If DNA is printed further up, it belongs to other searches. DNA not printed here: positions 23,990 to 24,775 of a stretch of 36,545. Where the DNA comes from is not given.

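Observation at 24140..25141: Orphan two-gene accessory operon with consensus promoter and palindromic operator: candidate new toxin-antitoxin / defence module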

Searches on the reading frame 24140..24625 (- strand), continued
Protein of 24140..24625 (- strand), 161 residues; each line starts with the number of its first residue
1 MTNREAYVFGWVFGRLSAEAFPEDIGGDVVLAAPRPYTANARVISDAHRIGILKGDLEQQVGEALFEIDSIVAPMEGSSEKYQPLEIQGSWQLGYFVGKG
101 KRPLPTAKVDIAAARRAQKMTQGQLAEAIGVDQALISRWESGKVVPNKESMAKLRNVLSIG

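Call 32: find_related_loci(query=A1, collection=viral_contigs, flank=3500)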
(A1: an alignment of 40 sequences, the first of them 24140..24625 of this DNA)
Query A1 (161 aa) in viral_contigs; peptide patterns used: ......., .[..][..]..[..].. (x = any residue, [..] = any of these).
120 stretches matched a pattern; 89 encode a relative of the query (tblastn E <= 1e-3); the best 80 are kept; 80 distinct loci.
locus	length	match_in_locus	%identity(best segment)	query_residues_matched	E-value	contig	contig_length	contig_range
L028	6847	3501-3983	100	1-161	4e-106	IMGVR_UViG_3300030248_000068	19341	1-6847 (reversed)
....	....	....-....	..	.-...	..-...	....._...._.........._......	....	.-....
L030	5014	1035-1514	91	1-160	6e-97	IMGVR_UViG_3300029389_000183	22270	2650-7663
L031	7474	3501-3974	76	1-158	8e-82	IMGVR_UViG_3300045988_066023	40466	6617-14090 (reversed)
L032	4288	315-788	76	1-158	8e-82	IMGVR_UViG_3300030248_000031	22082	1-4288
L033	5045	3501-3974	71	1-158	3e-77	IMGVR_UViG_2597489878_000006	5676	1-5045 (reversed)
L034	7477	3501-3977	70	1-159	1e-74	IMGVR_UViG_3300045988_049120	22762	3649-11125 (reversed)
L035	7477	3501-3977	69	1-159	6e-74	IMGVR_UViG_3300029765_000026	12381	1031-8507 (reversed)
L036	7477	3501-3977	70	1-159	5e-74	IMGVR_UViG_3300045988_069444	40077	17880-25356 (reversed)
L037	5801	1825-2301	69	1-159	6e-74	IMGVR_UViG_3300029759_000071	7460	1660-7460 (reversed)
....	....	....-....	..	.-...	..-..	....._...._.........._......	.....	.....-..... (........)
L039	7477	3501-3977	69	1-159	6e-74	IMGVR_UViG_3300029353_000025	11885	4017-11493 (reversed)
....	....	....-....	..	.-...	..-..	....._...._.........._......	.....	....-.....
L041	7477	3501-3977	70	1-159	8e-74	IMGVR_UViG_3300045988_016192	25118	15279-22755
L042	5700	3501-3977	69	1-159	1e-73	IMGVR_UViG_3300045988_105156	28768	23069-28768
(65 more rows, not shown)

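Call 37: fold_search(model_id=the predicted structure, library=pdb)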
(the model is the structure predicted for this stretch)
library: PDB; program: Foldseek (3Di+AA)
matches with E <= 10: 425; with E <= 0.001: 0
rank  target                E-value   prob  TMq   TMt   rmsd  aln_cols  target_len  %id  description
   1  9f9s_CN               1.0e-02  1.00  0.30  0.35  16.6       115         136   22  Yeast SDD1 Disome with Mbf1 (released 2024-12-04)
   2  8tac_A                3.4e-02  1.00  0.31  0.72   1.3        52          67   31  Designed DNA binding protein (released 2024-08-28)
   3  8ezt_B                3.6e-02  1.00  0.32  0.67   2.6        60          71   27  Crystal structure of HipB(Lp) from Legionella pneumophila (released 2023-09-27)
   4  3jxb_C                5.6e-02  1.00  0.31  0.73   0.7        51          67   33  Crystal structure of the P22 c2 repressor protein in complex with synthetic operator 9C (released 2010-01-19)
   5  8ezt_C                5.9e-02  1.00  0.32  0.69   2.7        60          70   27  Crystal structure of HipB(Lp) from Legionella pneumophila (released 2023-09-27)
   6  9k3w_A                6.5e-02  1.00  0.32  0.79   1.3        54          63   28  Crystal structure of putative transcription regulator (dr_2454) from Deinococcus radiodurans (released 2025-10-22)
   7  7o81_AU               6.5e-02  0.99  0.30  0.44  16.9       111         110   18  Rabbit 80S ribosome colliding in another ribosome stalled by the SARS-CoV-2 pseudoknot (released 2021-06-02)
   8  8tac_B                8.8e-02  1.00  0.31  0.73   1.0        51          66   29  Designed DNA binding protein (released 2024-08-28)
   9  5j9i_B                9.3e-02  1.00  0.30  0.68   1.5        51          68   25  Crystal structure of the HigA2 antitoxin C-terminal domain (released 2017-04-05)
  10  2xcj_A                9.3e-02  1.00  0.29  0.55   2.8        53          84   26  Crystal structure of P2 C, the immunity repressor of temperate E. coli phage P2 (released 2010-07-28)
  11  4yba_B                9.8e-02  1.00  0.30  0.60   0.9        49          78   22  The structure of the C.Kpn2I controller protein (released 2016-03-02)
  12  3zkc_A                9.8e-02  1.00  0.31  0.77   1.2        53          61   24  Crystal structure of the master regulator for biofilm formation SinR in complex with DNA. (released 2013-03-06)
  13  6zvh_i                9.8e-02  0.98  0.31  0.45  17.5       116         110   18  EDF1-ribosome complex (released 2020-08-19)
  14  2b5a_B                1.0e-01  1.00  0.31  0.65   1.0        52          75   23  C.BclI, Control Element of the BclI Restriction-Modification System (released 2006-01-03)
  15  8ezt_A                1.0e-01  1.00  0.32  0.68   2.7        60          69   27  Crystal structure of HipB(Lp) from Legionella pneumophila (released 2023-09-27)
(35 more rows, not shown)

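Call 64: search_solved_structures(query=A1, max_evalue=0.001)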
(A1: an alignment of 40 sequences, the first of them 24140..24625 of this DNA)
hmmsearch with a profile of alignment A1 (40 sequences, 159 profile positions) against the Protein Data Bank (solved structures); distinct sequences matched with E-value up to 0.001: 18.
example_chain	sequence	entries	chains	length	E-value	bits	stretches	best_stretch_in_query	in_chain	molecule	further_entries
8tac_A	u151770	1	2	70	7.5e-08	35.7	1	110-158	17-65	DBP48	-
2mez_A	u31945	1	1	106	3e-06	30.5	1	111-158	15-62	Multiprotein Bridging Factor (MBP-like)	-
2r1j_L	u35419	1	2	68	4.6e-06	29.9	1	111-158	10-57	Repressor protein C2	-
3jxb_C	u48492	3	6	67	4.6e-06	29.9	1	111-158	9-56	Repressor protein C2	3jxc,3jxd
1adr_A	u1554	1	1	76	5.8e-06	29.5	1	111-158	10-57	P22 C2 REPRESSOR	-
6af3_B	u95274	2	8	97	2.3e-05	27.6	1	110-154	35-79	HigA antitoxin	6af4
1x57_A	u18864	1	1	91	0.00014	25.1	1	111-155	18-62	Endothelial differentiation-related factor 1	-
6zvi_T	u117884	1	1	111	0.0002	24.5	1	110-158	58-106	MBF1 isoform 1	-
6zvh_i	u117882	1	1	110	0.0002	24.5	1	111-155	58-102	Endothelial differentiation-related factor 1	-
7nrd_Sh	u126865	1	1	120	0.00024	24.3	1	110-158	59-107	Multiprotein-bridging factor 1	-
9b0q_CH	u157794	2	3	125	0.00026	24.1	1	111-155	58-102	Endothelial differentiation-related factor 1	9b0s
9f9s_CN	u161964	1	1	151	0.00038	23.6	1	110-158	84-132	Multiprotein-bridging factor 1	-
7o81_AU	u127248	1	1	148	0.00041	23.5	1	111-155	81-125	EDF1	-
9p73_CH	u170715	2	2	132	0.00043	23.5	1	111-155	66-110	Endothelial differentiation-related factor 1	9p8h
9rpv_E4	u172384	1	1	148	0.00043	23.5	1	111-155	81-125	Endothelial differentiation-related factor 1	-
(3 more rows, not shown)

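Call 90: find_related_loci(query=A1, collection=metagenome_contigs, flank=2500)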
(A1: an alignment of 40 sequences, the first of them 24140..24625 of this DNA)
Query A1 (161 aa) in metagenome_contigs; peptide patterns used: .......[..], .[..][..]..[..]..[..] (x = any residue, [..] = any of these).
208 stretches matched a pattern; 103 encode a relative of the query (tblastn E <= 1e-3); the best 80 are kept; 80 distinct loci.
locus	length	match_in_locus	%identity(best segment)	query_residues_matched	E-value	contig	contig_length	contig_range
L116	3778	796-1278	100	1-161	4e-107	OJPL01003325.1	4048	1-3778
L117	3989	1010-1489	96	1-160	6e-102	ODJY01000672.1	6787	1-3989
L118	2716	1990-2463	76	1-158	2e-83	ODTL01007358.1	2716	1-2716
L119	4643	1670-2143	71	1-158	1e-78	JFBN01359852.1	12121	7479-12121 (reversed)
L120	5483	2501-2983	73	1-161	1e-78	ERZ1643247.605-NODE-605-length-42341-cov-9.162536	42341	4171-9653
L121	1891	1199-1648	76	1-150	1e-81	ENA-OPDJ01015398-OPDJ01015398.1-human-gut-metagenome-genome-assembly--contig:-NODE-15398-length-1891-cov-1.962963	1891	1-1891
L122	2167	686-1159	71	1-158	1e-79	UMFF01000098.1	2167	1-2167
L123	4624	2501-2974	70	1-158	3e-77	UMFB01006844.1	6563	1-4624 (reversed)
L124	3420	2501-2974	70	1-158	1e-76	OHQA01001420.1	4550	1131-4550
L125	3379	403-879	71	1-159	3e-76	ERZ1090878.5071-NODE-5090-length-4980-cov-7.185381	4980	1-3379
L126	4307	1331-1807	70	1-159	1e-74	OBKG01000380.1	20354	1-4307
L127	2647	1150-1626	70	1-159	7e-76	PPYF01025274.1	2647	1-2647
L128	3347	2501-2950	74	1-150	3e-74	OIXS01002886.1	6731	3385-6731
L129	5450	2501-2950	74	1-150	3e-74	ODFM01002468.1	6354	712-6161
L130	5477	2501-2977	70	1-159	4e-74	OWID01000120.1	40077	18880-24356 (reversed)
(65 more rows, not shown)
